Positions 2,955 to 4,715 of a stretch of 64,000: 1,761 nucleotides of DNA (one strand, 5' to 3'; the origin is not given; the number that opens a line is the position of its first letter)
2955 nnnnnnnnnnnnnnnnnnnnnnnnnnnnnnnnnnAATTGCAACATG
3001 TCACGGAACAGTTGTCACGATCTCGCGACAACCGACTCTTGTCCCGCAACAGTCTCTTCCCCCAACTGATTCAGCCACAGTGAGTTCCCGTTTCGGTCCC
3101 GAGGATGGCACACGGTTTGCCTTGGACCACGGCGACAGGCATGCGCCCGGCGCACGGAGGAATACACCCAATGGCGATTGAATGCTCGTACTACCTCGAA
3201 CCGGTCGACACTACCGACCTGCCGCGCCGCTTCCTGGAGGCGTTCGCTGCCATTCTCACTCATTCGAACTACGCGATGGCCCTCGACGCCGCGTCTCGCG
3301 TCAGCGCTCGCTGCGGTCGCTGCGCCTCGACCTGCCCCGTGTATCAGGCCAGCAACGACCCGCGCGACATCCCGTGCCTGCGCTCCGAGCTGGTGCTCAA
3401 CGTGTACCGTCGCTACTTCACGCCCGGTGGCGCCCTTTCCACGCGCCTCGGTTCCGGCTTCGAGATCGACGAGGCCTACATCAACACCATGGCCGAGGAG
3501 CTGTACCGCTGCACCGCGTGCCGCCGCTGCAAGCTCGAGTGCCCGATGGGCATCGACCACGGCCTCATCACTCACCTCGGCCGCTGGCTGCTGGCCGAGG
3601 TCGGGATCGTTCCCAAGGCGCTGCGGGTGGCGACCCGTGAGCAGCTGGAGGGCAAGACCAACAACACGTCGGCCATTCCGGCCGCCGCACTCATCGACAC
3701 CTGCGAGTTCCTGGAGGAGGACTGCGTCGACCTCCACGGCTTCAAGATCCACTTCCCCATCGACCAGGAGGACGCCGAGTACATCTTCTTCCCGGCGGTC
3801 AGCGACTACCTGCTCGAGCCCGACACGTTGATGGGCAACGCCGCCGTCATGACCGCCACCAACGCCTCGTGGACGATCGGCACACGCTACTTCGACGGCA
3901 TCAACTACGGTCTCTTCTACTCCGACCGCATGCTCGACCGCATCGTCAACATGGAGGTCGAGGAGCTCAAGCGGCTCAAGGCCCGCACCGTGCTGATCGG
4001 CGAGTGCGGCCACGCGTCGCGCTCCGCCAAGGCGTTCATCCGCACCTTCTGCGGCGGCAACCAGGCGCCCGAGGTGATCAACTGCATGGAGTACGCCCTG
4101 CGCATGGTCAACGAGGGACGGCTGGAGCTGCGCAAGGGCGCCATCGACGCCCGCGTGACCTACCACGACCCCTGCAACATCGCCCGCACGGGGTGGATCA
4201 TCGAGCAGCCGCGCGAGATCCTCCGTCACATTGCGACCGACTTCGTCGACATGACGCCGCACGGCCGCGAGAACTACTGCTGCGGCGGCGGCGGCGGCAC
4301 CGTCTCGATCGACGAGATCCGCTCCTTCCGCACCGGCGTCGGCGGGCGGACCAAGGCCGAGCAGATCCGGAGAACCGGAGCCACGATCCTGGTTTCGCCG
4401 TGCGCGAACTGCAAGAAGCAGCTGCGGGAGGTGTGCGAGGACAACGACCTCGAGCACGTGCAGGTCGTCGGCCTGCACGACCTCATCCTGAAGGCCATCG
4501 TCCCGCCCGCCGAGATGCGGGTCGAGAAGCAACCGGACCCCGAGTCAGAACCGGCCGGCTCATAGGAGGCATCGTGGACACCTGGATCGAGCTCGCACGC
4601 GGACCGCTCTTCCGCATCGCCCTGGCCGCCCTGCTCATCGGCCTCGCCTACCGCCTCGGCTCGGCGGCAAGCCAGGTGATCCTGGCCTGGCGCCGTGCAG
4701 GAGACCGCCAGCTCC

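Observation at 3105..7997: Orphan Hmc/DsrMKJOP-like transmembrane redox complex in a rearranged, compact four-gene form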

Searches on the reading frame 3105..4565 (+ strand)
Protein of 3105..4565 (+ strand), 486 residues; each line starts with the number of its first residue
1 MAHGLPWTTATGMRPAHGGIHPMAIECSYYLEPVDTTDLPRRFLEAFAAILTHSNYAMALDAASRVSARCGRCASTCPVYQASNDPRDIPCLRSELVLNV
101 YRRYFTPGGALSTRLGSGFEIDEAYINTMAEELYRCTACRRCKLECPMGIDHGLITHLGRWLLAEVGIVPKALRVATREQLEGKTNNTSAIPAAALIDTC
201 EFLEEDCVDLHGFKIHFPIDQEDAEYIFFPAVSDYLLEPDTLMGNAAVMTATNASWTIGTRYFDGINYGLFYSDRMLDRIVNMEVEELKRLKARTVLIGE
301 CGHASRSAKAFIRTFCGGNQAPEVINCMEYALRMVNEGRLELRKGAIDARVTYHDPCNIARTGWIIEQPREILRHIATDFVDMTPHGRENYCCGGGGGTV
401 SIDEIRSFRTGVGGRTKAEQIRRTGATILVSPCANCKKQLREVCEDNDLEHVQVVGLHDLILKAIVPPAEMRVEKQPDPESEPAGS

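Call 7: search_protein_families(library=pfam, proteins=[window:3105-4565:+], max_evalue=0.01)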
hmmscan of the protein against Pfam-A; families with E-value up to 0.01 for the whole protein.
window:3105-4565:+ (486 aa): 7 families
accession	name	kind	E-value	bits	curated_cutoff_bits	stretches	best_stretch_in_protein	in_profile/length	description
PF02754.22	CCG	-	4.2e-14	52.9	20.6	1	351-441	1-85/85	Cysteine-rich domain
PF13183.11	Fer4_8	-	1.3e-09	38.9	27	1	69-150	7-68/68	4Fe-4S dicluster domain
PF13534.11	Fer4_17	-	1.4e-05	26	22.2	1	69-151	4-61/61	4Fe-4S dicluster domain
PF14697.11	Fer4_21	-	0.0026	18.3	35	0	135-148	40-53/59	4Fe-4S dicluster domain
PF00037.32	Fer4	-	0.0054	17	21.1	0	135-149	7-21/24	4Fe-4S binding domain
PF13237.11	Fer4_10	-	0.0055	17.1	25.5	0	133-155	6-22/53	4Fe-4S dicluster domain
PF12838.12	Fer4_7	-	0.0083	17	27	1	69-150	4-52/52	4Fe-4S dicluster domain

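Call 8: search_protein_families(library=ncbifam, proteins=[window:3105-4565:+], max_evalue=0.01)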
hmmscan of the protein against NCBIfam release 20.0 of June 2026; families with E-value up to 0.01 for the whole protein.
window:3105-4565:+ (486 aa): 12 families
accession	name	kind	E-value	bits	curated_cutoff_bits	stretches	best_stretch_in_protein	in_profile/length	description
NF045796.1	DsrK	equivalog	7.1e-83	278.7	400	1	65-477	50-447/453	sulfate reduction electron transfer complex DsrMKJOP subunit DsrK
NF045711.1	sulf_resp_HmcF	equivalog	6.8e-58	196.6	750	1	65-472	60-456/457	sulfate respiration complex iron-sulfur protein HmcF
NF045724.1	ferredox_TmcB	equivalog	4.7e-54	183.6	735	1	58-464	34-427/430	electron transfer complex ferredoxin TmcB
NF004898.0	PRK06259.1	equivalog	8.8e-24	84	385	2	345-465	373-488/488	fumarate reductase (CoM/CoB) subunit TfrB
NF045670.1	quin_L_LdhH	equivalog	2.6e-17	62.4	800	1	325-456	577-700/706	L-lactate dehydrogenase (quinone) large subunit LdhH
NF008434.0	PRK11274.1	equivalog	4.8e-12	45.5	333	1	130-182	69-120/409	glycolate oxidase subunit GlcF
NF008369.0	PRK11168.1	equivalog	3.1e-11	42.8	278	1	323-445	270-385/401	anaerobic glycerol-3-phosphate dehydrogenase subunit C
TIGR03379.1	glycerol3P_GlpC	equivalog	4.2e-10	38.9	279.9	1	323-445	267-382/397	anaerobic glycerol-3-phosphate dehydrogenase subunit GlpC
NF045663.1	diclust_near_Sec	equivalog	3.6e-05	22.1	530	1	343-442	528-620/759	pyridine nucleotide-disulfide oxidoreductase/dicluster-binding protein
TIGR00273.1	TIGR00273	equivalog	0.0023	16.8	444.8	0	68-178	296-387/432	LutB/LldF family L-lactate oxidation iron-sulfur protein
TIGR00384.1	dhsB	subfamily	0.004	16.6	88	0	129-152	191-214/222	succinate dehydrogenase and fumarate reductase iron-sulfur protein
NF005746.0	PRK07570.1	subfamily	0.0087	15.3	243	0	127-161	204-239/250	succinate dehydrogenase/fumarate reductase iron-sulfur subunit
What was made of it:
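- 3171..4565 (+): F: cytoplasmic DsrK/HmcF/TmcB-like iron-sulfur protein, with two 4Fe-4S motifs and one CCG domain (C335, C370, C371, C411, C414, plus C279). Calls 7 and 8 give the family matches.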

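Call 39: search_solved_structures(query=window:3171-4565:+, max_evalue=0.001)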
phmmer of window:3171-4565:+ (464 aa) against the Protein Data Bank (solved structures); distinct sequences matched with E-value up to 0.001: 1.
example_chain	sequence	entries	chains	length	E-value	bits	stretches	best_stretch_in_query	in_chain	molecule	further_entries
9ojn_A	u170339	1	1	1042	1.7e-11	46.7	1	327-443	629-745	Iron-sulfur-binding reductase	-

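Call 54: find_homologous_proteins(query=window:3171-4565:+, max_evalue=1e-20)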
Query window:3171-4565:+ (464 aa): 3821 proteins with E <= 1e-20 among 8000 candidates; the best 120 are listed.
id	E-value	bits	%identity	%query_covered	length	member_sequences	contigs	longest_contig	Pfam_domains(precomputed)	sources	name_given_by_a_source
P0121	0.0e+0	1080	100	100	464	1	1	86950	PF13534.12,PF02754.22,PF13183.12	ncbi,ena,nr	ncbi:MAG: (Fe-S)-binding protein [Acidobacteria bacterium]|nr:(Fe-S)-binding protein [Acidobacteriot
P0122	0.0e+0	1033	95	100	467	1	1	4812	PF13534.12,PF02754.22,PF13183.12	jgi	jgi:Fe-S oxidoreductase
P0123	1.3e-295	998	91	100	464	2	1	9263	PF13534.12,PF02754.22,PF13183.12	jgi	jgi:Fe-S oxidoreductase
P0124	1.1e-266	903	83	99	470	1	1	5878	PF13534.12,PF02754.22,PF13183.12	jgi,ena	-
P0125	3.8e-265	898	83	96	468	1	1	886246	PF13534.12,PF02754.22,PF13183.12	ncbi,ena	-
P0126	1.8e-262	889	80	98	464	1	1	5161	PF13534.12,PF02754.22,PF13183.12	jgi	jgi:Fe-S oxidoreductase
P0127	1.5e-258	876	80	99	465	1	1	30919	PF13534.12,PF02754.22,PF13183.12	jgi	jgi:Fe-S oxidoreductase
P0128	2.9e-258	875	80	98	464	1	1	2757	PF13534.12,PF02754.22,PF13183.12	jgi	-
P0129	4.8e-257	871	80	100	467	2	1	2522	PF13534.12,PF02754.22,PF13183.12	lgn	-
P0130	1.0e-254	863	78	99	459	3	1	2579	PF13534.12,PF02754.22,PF13183.12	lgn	-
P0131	2.6e-254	862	79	100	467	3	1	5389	PF13534.12,PF02754.22,PF13183.12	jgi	-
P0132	4.9e-254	861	77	99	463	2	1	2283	PF13534.12,PF02754.22,PF13183.12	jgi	jgi:Fe-S oxidoreductase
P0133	9.4e-254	860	78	98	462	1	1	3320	PF02754.22,PF13183.12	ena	-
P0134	1.0e-253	860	78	99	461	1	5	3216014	PF02754.22,PF13183.12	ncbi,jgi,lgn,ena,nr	ncbi:MAG: (Fe-S)-binding protein [Thermoanaerobaculaceae bacterium]|jgi:Fe-S oxidoreductase|nr:(Fe-S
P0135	1.9e-253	859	79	99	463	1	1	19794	PF02754.22,PF13183.12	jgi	jgi:[DsrC]-trisulfide reductase subunit K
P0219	1.4e-227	774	72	99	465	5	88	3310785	PF13534.12,PF02754.22,PF13183.12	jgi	jgi:Fe-S oxidoreductase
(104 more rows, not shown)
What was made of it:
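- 3171..4565 (+): P0121 is a 464-aa protein at 100% identity (call 54).
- One JGI record names a homologue '[DsrC]-trisulfide reductase subunit K' (call 54).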

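Call 55: find_encoding_contigs(protein=P0219, flank=10000, max_places=3)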
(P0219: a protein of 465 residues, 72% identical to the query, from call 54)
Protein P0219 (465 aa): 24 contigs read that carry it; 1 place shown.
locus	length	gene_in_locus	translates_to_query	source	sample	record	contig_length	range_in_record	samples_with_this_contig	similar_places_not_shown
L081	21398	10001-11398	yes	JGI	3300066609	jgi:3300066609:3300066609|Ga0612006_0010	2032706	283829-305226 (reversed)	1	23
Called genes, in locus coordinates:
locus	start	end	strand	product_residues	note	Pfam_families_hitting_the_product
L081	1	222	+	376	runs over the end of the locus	PF13462:Thioredoxin_4, PF01323:DSBA (weak)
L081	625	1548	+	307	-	-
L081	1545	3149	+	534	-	PF13183:Fer4_8, PF13534:Fer4_17 (weak), PF02754:CCG (weak)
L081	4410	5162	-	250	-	-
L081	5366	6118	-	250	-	-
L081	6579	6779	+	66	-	PF09957:VapB_antitoxin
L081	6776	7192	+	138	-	PF01850:PIN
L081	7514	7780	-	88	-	PF05016:ParE_toxin, PF06769:YoeB_toxin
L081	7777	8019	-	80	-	PF02604:PhdYeFM_antitox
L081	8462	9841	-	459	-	PF00989:PAS, PF08448:PAS_4, PF13426:PAS_9, PF00158:Sigma54_activat, PF14532:Sigma54_activ_2, PF07728:AAA_5, PF25601:AAA_lid_14, PF02954:HTH_8, +2 more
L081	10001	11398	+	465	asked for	PF13183:Fer4_8, PF13534:Fer4_17 (weak), PF02754:CCG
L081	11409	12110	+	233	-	-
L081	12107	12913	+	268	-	PF00037:Fer4 (faint), PF12837:Fer4_6 (faint), PF13237:Fer4_10 (faint), PF13187:Fer4_9 (weak), PF13247:Fer4_11, PF12838:Fer4_7 (weak), PF12797:Fer4_2 (weak), PF13187:Fer4_9 (weak)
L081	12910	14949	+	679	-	PF03916:NrfD, PF02085:Cytochrom_CIII, PF14522:Cytochrome_C7 (faint)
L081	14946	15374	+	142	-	PF00072:Response_reg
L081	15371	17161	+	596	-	PF00989:PAS (faint), PF08448:PAS_4, PF12860:PAS_7 (faint), PF13188:PAS_8 (faint), PF13426:PAS_9 (weak), PF08448:PAS_4, PF13426:PAS_9 (weak), PF02518:HATPase_c, +2 more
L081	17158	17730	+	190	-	PF00072:Response_reg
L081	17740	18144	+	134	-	PF00072:Response_reg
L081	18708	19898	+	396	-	PF03460:NIR_SIR_ferr, PF01077:NIR_SIR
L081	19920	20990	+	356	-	PF03460:NIR_SIR_ferr, PF01077:NIR_SIR, PF25160:LdpA_Fe-S-bd (weak), PF00037:Fer4 (faint), PF12838:Fer4_7 (weak)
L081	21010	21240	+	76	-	-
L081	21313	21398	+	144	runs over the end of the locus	-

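Call 57: search_protein_families(library=pfam, proteins=[L081:21010-21240:+, L081:625-1548:+, L081:4410-5162:-, L081:5366-6118:-], max_evalue=0.001)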
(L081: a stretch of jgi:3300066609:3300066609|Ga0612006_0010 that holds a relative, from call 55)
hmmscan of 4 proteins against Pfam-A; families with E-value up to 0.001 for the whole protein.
L081:21010-21240:+ (76 aa): 0 families

L081:625-1548:+ (307 aa): 1 family
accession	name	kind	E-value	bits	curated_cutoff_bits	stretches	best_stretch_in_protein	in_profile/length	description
PF02665.19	Nitrate_red_gam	-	0.00013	22.1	22.9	1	91-254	41-206/217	Nitrate reductase gamma subunit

L081:4410-5162:- (250 aa): 0 families

L081:5366-6118:- (250 aa): 0 families

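Call 64: find_encoding_contigs(protein=P0121, flank=10000, max_places=3)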
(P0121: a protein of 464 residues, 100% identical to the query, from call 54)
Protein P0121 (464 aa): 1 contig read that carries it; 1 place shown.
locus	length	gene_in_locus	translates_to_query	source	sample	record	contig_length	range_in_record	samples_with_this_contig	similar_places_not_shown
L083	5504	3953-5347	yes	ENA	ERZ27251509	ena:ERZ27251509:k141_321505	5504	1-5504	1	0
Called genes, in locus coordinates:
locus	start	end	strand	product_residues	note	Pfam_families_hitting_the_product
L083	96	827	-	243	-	-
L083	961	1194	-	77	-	-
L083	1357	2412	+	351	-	-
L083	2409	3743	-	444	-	PF00989:PAS, PF08448:PAS_4, PF13188:PAS_8, PF13426:PAS_9, PF00158:Sigma54_activat, PF14532:Sigma54_activ_2, PF07728:AAA_5, PF25601:AAA_lid_14, +3 more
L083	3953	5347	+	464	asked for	PF13183:Fer4_8, PF13534:Fer4_17 (weak), PF02754:CCG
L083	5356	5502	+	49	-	?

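Call 66: find_encoding_contigs(protein=P0125, flank=10000, max_places=2)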
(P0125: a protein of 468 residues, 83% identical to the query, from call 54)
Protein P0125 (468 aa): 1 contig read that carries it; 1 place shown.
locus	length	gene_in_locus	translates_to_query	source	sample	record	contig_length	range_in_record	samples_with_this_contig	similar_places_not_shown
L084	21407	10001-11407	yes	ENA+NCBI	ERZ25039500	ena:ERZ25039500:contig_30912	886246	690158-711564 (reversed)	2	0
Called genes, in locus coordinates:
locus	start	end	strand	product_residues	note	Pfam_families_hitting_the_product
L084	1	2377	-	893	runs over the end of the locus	PF00069:Pkinase, PF07714:PK_Tyr_Ser-Thr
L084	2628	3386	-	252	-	-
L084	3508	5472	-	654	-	PF13231:PMT_2 (weak)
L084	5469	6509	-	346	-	PF01073:3Beta_HSD, PF01370:Epimerase, PF02719:Polysacc_synt_2, PF04321:RmlD_sub_bind, PF05368:NmrA, PF13460:NAD_binding_10, PF16363:GDP_Man_Dehyd, PF07993:NAD_binding_4, +1 more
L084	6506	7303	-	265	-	PF00535:Glycos_transf_2, PF13641:Glyco_tranf_2_3 (weak)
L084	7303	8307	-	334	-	PF01370:Epimerase, PF16363:GDP_Man_Dehyd, PF04321:RmlD_sub_bind, PF02719:Polysacc_synt_2 (weak), PF07993:NAD_binding_4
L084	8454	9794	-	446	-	PF00989:PAS, PF08448:PAS_4, PF13426:PAS_9, PF00158:Sigma54_activat, PF14532:Sigma54_activ_2, PF07728:AAA_5, PF25601:AAA_lid_14, PF02954:HTH_8, +4 more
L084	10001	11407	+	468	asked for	PF13183:Fer4_8, PF13534:Fer4_17 (weak), PF02754:CCG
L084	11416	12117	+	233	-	-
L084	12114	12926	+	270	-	PF00037:Fer4 (faint), PF12797:Fer4_2 (faint), PF12837:Fer4_6 (faint), PF12838:Fer4_7 (weak), PF13187:Fer4_9 (weak), PF13237:Fer4_10 (weak), PF13247:Fer4_11, PF12838:Fer4_7 (weak)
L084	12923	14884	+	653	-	PF03916:NrfD, PF02085:Cytochrom_CIII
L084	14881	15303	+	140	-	PF00072:Response_reg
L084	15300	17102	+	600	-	PF08448:PAS_4, PF13426:PAS_9, PF08448:PAS_4, PF13426:PAS_9, PF00989:PAS (weak), PF13188:PAS_8 (weak), PF13426:PAS_9 (weak), PF02518:HATPase_c, +1 more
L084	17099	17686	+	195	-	PF00072:Response_reg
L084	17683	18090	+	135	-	PF00072:Response_reg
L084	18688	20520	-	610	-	PF00664:ABC_membrane, PF00005:ABC_tran, PF02463:SMC_N (weak)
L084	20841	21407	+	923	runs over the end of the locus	PF17803:Cadherin_4 (weak), PF17892:Cadherin_5, PF17963:Big_9, PF00801:PKD, PF18911:PKD_4, PF00801:PKD, PF18911:PKD_4, PF18911:PKD_4, +2 more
